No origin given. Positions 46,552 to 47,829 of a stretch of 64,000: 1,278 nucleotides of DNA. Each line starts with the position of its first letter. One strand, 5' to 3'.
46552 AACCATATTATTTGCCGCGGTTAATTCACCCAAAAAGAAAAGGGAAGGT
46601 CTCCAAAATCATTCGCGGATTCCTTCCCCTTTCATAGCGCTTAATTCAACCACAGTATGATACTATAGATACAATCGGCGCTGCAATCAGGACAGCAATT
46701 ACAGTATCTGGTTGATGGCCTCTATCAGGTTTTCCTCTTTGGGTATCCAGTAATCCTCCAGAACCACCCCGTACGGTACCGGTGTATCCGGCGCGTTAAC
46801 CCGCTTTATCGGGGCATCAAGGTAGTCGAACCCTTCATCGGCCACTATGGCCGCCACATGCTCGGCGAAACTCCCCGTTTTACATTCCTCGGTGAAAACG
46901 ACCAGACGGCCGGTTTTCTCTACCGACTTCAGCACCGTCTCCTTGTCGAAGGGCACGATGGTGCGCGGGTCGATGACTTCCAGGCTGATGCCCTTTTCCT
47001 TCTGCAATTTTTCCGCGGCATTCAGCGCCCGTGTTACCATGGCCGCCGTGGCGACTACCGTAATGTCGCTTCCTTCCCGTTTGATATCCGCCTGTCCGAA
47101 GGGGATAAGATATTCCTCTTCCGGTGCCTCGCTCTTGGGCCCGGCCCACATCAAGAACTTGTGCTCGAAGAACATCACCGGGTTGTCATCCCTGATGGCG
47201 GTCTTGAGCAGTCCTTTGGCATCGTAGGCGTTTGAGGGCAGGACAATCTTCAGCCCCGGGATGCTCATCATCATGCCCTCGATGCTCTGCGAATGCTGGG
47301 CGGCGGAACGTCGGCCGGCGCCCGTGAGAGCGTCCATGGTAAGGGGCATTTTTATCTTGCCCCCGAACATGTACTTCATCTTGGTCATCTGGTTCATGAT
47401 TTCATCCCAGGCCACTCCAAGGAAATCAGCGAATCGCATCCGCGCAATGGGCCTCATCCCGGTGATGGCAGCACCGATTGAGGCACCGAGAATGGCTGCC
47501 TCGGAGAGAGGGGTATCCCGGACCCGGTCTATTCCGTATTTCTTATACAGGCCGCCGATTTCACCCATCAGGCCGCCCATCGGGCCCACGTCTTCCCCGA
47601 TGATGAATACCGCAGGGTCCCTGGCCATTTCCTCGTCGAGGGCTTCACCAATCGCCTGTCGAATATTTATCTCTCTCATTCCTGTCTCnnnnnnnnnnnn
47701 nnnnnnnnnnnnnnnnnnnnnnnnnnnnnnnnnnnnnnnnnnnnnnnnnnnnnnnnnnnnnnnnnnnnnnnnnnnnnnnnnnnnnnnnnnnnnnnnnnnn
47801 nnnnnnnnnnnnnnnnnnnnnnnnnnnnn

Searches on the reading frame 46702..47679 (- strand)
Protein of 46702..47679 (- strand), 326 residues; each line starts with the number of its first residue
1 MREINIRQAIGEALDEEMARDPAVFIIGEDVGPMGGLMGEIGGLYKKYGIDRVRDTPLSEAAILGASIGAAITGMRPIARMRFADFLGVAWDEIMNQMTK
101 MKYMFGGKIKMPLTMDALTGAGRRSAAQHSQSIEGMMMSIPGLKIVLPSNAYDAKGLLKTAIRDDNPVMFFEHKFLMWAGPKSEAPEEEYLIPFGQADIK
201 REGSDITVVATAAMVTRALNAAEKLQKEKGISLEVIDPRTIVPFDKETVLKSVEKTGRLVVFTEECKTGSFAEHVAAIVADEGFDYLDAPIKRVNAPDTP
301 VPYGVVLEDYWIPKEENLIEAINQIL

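Call 22: search_protein_families(library=pfam, proteins=[window:46702-47679:-], max_evalue=0.001)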
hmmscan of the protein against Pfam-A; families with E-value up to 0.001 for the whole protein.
window:46702-47679:- (326 aa): 3 families
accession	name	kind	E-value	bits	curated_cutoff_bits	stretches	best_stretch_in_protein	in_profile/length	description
PF02780.25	Transketolase_C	-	2.6e-41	140.8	25.9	1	195-317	1-123/124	Transketolase, C-terminal domain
PF02779.29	Transket_pyr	-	5.7e-40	137.2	27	1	3-174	2-169/174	Transketolase, pyrimidine binding domain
PF17147.9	PFOR_II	-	0.00077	20.2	27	0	205-281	2-80/102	Pyruvate:ferredoxin oxidoreductase core domain II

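Call 38: search_protein_families(library=ncbifam, proteins=[window:46702-47679:-], max_evalue=1e-10)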
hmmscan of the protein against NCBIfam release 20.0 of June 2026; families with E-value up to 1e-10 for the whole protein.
window:46702-47679:- (326 aa): 7 families
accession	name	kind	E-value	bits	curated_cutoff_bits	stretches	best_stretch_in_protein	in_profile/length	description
NF006667.0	PRK09212.1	subfamily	5.2e-99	331.2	321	1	1-325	1-322/327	pyruvate dehydrogenase complex E1 component subunit beta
NF008854.0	PRK11892.1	equivalog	4.4e-93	312.5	454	1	1-325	139-461/464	pyruvate dehydrogenase complex E1 component subunit beta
NF004559.0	PRK05899.2-5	equivalog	2.9e-22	78.7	488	1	3-282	317-581/627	transketolase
TIGR00204.1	dxs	equivalog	1.1e-21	77.1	465.95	1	44-304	346-591/616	1-deoxy-D-xylulose-5-phosphate synthase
NF008968.0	PRK12315.1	subfamily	2e-16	59.4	510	1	5-324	280-579/582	1-deoxy-D-xylulose-5-phosphate synthase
NF003933.0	PRK05444.2-2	equivalog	2.5e-15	56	395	1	7-302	292-579/606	1-deoxy-D-xylulose-5-phosphate synthase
NF004556.0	PRK05899.2-2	equivalog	1e-11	43.9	575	1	83-284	398-598/639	transketolase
